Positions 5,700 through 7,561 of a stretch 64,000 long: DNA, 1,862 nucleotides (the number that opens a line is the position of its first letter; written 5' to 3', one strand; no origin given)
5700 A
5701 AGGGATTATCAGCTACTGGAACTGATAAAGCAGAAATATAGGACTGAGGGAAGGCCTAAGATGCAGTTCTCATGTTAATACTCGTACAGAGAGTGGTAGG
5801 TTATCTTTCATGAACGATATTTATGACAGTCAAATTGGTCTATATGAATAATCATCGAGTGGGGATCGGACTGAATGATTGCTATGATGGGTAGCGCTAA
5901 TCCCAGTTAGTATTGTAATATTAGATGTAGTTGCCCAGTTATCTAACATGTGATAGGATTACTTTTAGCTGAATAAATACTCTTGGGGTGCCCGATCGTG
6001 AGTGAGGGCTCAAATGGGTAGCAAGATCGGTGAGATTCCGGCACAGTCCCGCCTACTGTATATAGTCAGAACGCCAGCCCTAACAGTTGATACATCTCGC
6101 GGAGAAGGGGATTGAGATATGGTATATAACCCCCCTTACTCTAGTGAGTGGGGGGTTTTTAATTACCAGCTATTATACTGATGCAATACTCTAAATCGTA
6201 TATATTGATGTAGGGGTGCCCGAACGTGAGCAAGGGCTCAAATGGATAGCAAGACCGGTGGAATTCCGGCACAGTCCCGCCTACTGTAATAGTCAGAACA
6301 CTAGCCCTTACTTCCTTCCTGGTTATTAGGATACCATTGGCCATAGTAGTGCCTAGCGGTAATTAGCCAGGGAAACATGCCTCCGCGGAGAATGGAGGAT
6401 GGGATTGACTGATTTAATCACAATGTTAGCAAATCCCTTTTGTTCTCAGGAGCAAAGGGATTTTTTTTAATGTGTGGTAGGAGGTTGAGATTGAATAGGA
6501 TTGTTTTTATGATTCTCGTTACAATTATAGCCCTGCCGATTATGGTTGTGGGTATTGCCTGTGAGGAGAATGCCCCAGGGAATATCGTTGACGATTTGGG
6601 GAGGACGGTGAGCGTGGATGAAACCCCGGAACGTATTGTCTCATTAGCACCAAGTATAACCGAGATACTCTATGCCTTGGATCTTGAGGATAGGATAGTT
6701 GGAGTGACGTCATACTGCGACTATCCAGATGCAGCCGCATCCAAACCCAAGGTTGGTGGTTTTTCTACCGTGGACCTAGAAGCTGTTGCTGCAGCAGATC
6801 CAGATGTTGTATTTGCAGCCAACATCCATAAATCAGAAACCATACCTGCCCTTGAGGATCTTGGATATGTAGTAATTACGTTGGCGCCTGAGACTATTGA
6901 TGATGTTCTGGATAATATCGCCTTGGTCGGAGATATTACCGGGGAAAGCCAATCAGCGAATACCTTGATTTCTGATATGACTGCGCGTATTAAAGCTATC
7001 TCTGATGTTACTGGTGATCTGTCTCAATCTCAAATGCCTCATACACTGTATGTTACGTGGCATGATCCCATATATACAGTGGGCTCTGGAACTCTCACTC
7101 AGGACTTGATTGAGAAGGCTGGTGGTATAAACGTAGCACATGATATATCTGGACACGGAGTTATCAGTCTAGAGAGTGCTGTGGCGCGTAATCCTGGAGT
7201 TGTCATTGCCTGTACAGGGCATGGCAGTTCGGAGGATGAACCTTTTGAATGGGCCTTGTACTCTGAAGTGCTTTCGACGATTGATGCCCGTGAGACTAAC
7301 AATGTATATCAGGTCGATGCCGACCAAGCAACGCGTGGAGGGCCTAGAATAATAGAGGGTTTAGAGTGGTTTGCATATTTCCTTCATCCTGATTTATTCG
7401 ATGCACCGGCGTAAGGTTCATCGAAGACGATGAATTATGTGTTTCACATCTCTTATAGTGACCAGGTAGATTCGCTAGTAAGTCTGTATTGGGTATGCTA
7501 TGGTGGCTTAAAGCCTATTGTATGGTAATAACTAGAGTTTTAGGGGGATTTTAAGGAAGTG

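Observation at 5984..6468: Two complete cobalamin riboswitches in tandem, each with its own intrinsic terminator, gating a btuFCD-corrinoid operon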

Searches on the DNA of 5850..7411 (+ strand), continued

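Call 33: search_with_rna_model(model_id=R1, sources=[L030, L031, L032, L033, L034, L035, L036, L037, L038, L039, L040, L041, L042, L043, L044, L045, L046, L047, L048, L049, L050, L051, L052, L053, L054, L055, L056, L057, L058, L059, L060, L061, L062, L063, L064, L065, L066, L067, L068, L069, L070, L071, L072, L073, L074, L075, L076, L077, L078, L079, L080, L081, L082, L083, L084, L085, L086, L087, L088], max_evalue=0.01, make_alignment=true)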
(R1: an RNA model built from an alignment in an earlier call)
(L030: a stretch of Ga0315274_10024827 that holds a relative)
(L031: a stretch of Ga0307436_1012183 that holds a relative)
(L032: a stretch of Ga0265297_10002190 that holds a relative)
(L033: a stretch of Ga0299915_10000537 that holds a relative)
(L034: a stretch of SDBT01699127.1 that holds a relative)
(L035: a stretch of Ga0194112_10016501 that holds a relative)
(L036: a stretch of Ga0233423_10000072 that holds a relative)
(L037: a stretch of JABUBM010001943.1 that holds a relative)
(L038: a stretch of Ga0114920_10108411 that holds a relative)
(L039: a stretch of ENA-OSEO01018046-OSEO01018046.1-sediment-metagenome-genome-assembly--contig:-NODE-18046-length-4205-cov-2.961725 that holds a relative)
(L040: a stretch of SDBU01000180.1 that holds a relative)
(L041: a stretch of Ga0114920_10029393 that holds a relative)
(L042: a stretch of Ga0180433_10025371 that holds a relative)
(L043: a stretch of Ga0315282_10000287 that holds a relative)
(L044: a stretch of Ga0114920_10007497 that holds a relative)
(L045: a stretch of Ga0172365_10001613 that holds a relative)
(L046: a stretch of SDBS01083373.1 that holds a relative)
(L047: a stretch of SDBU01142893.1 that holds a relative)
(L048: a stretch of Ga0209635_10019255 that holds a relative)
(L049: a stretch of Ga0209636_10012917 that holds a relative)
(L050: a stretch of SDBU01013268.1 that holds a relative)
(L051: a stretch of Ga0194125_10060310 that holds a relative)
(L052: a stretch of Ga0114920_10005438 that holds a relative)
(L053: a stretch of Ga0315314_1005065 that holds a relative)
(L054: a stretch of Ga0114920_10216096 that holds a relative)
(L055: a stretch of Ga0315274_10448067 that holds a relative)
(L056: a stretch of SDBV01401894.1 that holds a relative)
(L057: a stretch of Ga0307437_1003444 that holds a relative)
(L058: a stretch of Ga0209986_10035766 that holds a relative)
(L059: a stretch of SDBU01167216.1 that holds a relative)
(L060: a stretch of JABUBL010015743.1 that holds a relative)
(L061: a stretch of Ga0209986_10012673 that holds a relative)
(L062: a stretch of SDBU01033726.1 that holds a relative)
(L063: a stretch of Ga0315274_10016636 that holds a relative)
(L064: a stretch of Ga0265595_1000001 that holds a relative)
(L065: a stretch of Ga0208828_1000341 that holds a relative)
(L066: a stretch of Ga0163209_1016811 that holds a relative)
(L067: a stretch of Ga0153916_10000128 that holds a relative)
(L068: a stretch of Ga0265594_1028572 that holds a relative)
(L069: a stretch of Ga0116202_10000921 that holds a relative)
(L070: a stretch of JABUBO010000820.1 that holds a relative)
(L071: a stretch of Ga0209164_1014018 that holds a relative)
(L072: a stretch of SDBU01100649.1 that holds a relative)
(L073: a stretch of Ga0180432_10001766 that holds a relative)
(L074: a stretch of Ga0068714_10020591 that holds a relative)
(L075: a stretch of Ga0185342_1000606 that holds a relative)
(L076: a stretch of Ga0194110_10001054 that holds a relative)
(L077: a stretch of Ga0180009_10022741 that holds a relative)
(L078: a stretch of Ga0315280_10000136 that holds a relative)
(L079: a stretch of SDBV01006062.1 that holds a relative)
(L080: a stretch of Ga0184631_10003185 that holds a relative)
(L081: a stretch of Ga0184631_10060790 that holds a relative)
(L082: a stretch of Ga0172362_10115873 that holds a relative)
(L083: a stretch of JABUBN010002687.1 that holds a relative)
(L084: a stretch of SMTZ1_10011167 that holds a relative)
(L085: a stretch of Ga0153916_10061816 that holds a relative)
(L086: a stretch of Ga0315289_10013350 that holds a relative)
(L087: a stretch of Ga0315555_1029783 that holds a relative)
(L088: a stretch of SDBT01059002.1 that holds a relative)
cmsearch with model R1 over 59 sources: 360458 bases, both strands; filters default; matches with E-value up to 0.01: 66.
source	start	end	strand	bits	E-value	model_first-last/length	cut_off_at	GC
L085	1336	1460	-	124.7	5.5e-30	1-126/126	no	0.5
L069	1559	1683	+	123.1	1.4e-29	1-126/126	no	0.54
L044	1756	1881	-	123.1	1.4e-29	1-126/126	no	0.54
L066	650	773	-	123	1.5e-29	1-126/126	no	0.59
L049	2981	3104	+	122.2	2.4e-29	1-126/126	no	0.51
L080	4212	4336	-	121.9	3e-29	1-126/126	no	0.51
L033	1733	1857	+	121.6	3.6e-29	1-126/126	no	0.54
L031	13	136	-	121.3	4.3e-29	1-126/126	no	0.57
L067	1293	1417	+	120.8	5.7e-29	1-126/126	no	0.55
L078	9521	9646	-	119.6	1.2e-28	1-126/126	no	0.53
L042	1247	1371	+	118.9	1.8e-28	1-126/126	no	0.5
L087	1516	1640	-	118.8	1.9e-28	1-126/126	no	0.57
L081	65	188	-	118.4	2.5e-28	1-126/126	no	0.53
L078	8212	8336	-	118.4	2.5e-28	1-126/126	no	0.54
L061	1030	1154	+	117.8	3.4e-28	1-126/126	no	0.57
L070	247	371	-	117.5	4.1e-28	1-126/126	no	0.54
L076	5284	5409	-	116.9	6.2e-28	1-126/126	no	0.52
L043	4658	4782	+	116.6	7e-28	1-126/126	no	0.53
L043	3349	3474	+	115.7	1.3e-27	1-126/126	no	0.52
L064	1753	1881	+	115.2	1.7e-27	1-126/126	no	0.55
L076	3976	4100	-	115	1.8e-27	1-126/126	no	0.53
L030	5770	5895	+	114.6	2.4e-27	1-126/126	no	0.53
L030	7075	7199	+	114.3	2.9e-27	1-126/126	no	0.51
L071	2347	2474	-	114.3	2.9e-27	1-126/126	no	0.55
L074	4104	4231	+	114.3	2.9e-27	1-126/126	no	0.55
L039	3415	3538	+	113.8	3.8e-27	1-126/126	no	0.63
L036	1071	1199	+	112.9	6.6e-27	1-126/126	no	0.52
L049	1289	1417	+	111.6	1.5e-26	1-126/126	no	0.57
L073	7051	7177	-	111.3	1.7e-26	1-126/126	no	0.58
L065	5588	5716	-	111.1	2e-26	1-126/126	no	0.53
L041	1475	1600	-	110.4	3e-26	1-126/126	no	0.58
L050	8778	8896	+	109.7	4.7e-26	1-126/126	no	0.52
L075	1036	1161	+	109.4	5.5e-26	1-126/126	no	0.59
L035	5059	5200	+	107.1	2.2e-25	1-126/126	no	0.49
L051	2540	2681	-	107.1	2.2e-25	1-126/126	no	0.49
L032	1069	1193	+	106.7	2.9e-25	1-126/126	no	0.5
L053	494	637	+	106.5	3.2e-25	1-126/126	no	0.51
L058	1731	1878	+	105.9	4.6e-25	1-126/126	no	0.47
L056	234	381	+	105.2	7.1e-25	1-126/126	no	0.47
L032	2394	2518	+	102.5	3.5e-24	1-126/126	no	0.51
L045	4229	4377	+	102.2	4.2e-24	1-126/126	no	0.47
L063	2572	2714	+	101.3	7.4e-24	1-126/126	no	0.5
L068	387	528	+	100.5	1.2e-23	1-126/126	no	0.53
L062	3395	3537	-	100.3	1.3e-23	1-126/126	no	0.56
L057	6278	6422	-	100.2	1.4e-23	1-126/126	no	0.56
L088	696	843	-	100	1.6e-23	1-126/126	no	0.5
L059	1012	1129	-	99.3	2.5e-23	1-126/126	no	0.53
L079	2577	2694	-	99.3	2.5e-23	1-126/126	no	0.53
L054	493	642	-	99.2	2.6e-23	1-126/126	no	0.54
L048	904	1048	-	98.9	3.2e-23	1-126/126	no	0.59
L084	8449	8593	-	98.8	3.3e-23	1-126/126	no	0.6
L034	51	171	-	98.7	3.6e-23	1-126/126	no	0.56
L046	251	398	-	98.6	3.7e-23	1-126/126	no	0.49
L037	324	471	-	98.4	4.3e-23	1-126/126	no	0.5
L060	2047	2194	+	98.4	4.3e-23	1-126/126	no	0.5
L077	656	797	+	98.1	5e-23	1-126/126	no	0.51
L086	6495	6630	-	97.8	6.1e-23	1-126/126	no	0.53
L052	973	1113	+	97.7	6.3e-23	1-126/126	no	0.53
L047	1879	2026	+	97.1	9.5e-23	1-126/126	no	0.47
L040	14083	14229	+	95.4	2.6e-22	1-126/126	no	0.52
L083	2021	2169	+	93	1.1e-21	1-126/126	no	0.47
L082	169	318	+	88.1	2.1e-20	1-126/126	no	0.55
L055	1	82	+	85.7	8.8e-20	43-126/126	5'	0.54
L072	2440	2546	+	74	1.1e-16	1-96/126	3'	0.5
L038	1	116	-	73.9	1.1e-16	1-101/126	3'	0.53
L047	439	633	+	58.6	1.1e-12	1-126/126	no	0.46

Alignment A4: 66 matches aligned to the model, 226 columns, each read 5' to 3' on its own strand. Consensus structure (alignment columns), stored with it:
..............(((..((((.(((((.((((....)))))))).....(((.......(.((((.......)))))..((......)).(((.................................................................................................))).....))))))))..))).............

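Call 61: search_with_rna_model(model_id=R1, sources=[L089, L090, L091, L092, L093, L094, L095, L096], max_evalue=1, make_alignment=true)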
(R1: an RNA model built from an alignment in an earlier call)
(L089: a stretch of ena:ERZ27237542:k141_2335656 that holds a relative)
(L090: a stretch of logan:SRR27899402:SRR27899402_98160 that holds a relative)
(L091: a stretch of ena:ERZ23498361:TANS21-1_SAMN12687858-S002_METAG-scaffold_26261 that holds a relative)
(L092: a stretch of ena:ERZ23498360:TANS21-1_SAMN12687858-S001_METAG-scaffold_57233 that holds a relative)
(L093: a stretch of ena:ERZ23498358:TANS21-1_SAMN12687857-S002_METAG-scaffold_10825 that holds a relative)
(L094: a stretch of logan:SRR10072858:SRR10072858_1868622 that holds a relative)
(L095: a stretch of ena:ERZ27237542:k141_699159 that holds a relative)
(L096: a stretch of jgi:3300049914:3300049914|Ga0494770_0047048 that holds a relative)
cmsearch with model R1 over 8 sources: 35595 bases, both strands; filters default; matches with E-value up to 1: 12.
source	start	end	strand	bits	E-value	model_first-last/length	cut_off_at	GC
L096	314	439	+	108.6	9e-27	1-126/126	no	0.59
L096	70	198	+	107.2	2e-26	1-126/126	no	0.58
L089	2695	2819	+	105.8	4.8e-26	1-126/126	no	0.57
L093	2855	2981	+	101.3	7.2e-25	1-126/126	no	0.66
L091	892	1018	+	99.3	2.5e-24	1-126/126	no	0.55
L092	181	307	+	99.3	2.5e-24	1-126/126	no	0.55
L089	2457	2586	+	97.1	9.2e-24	1-126/126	no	0.53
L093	2581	2708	+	92.4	1.6e-22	1-126/126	no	0.58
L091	652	780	+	90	6.8e-22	1-126/126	no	0.54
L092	1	69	+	64.3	3.7e-15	58-126/126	5'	0.57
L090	1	67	+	58.6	1.1e-13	60-126/126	5'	0.54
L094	1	52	+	36.9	5.6e-08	75-126/126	5'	0.63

Alignment A5: 12 matches aligned to the model, 130 columns, each read 5' to 3' on its own strand. Consensus structure (alignment columns), stored with it:
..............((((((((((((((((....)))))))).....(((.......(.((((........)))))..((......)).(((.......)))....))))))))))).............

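Call 62: search_with_rna_model(model_id=R1, sources=[window, L089, L091, L093, L096, L092, L007, L006, L043], max_evalue=0.000001, make_alignment=true)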
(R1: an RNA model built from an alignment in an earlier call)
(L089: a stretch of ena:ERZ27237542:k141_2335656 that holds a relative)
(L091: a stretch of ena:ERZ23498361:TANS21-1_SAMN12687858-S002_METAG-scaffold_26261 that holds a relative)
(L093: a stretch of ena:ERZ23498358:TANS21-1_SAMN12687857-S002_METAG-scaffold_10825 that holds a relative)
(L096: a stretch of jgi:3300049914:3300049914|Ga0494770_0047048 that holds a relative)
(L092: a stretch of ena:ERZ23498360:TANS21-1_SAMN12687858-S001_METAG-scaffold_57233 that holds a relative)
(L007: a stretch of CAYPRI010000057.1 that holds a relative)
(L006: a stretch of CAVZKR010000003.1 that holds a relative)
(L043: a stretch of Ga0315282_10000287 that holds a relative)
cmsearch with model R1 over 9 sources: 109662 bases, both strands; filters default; matches with E-value up to 0.000001: 17.
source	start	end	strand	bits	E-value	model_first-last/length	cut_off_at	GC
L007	2110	2234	+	123.1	4.3e-30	1-126/126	no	0.54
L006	2110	2234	+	121.4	1.2e-29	1-126/126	no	0.46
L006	3403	3528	+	118.9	5.5e-29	1-126/126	no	0.45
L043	4658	4782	+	116.6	2.1e-28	1-126/126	no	0.53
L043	3349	3474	+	115.7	3.8e-28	1-126/126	no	0.52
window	6198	6322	+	115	5.9e-28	1-126/126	no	0.51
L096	314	439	+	108.6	2.8e-26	1-126/126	no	0.59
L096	70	198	+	107.2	6.3e-26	1-126/126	no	0.58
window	5972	6097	+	105.9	1.4e-25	1-126/126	no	0.5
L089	2695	2819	+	105.8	1.5e-25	1-126/126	no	0.57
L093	2855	2981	+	101.3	2.2e-24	1-126/126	no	0.66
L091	892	1018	+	99.3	7.6e-24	1-126/126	no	0.55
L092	181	307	+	99.3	7.6e-24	1-126/126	no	0.55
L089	2457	2586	+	97.1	2.8e-23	1-126/126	no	0.53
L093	2581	2708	+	92.4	4.8e-22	1-126/126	no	0.58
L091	652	780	+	90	2.1e-21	1-126/126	no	0.54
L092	1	69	+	64.3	1.1e-14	58-126/126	5'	0.57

Alignment A6: 17 matches aligned to the model, 131 columns, each read 5' to 3' on its own strand. Consensus structure (alignment columns), stored with it:
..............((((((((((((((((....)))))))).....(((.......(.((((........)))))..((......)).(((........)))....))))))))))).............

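Call 72: search_rna_families(sources=[L089, L091, L093, L096, L095], threshold=evalue, max_evalue=0.01)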
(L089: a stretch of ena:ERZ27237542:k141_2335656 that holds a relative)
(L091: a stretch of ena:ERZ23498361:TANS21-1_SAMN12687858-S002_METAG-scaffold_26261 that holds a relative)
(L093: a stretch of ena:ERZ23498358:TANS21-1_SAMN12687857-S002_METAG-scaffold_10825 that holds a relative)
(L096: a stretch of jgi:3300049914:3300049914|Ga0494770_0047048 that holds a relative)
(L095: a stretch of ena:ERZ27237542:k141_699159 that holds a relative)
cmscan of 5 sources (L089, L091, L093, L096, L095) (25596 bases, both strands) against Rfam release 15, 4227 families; matches with E-value up to 0.01: 9.
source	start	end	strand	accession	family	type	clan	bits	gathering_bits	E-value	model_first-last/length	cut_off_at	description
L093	26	97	+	RF00005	tRNA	Gene; tRNA;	CL00001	71.4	29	5.3e-14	1-71/71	no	tRNA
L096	108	181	+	RF01689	AdoCbl-II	Cis-reg; riboswitch;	CL00101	39.9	36.5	2e-06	1-81/81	no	AdoCbl-II (Cobalamin/B12) riboswitch aptamer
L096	350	423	+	RF01689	AdoCbl-II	Cis-reg; riboswitch;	CL00101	39.6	36.5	2.5e-06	1-81/81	no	AdoCbl-II (Cobalamin/B12) riboswitch aptamer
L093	2854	2980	+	RF00174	Cobalamin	Cis-reg; riboswitch;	CL00101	38.9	31.5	9.9e-07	1-189/189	no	Cobalamin riboswitch aptamer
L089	2731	2804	+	RF01689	AdoCbl-II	Cis-reg; riboswitch;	CL00101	36.3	36.5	2.6e-05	1-81/81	no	AdoCbl-II (Cobalamin/B12) riboswitch aptamer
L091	690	763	+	RF01689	AdoCbl-II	Cis-reg; riboswitch;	CL00101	34.6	36.5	9e-05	1-81/81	no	AdoCbl-II (Cobalamin/B12) riboswitch aptamer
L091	930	1003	+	RF01689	AdoCbl-II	Cis-reg; riboswitch;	CL00101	31.8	36.5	0.00066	1-81/81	no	AdoCbl-II (Cobalamin/B12) riboswitch aptamer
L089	2458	2585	+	RF00174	Cobalamin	Cis-reg; riboswitch;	CL00101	28.2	31.5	0.0012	1-189/189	no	Cobalamin riboswitch aptamer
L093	2618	2693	+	RF01689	AdoCbl-II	Cis-reg; riboswitch;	CL00101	28.2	36.5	0.0087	1-81/81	no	AdoCbl-II (Cobalamin/B12) riboswitch aptamer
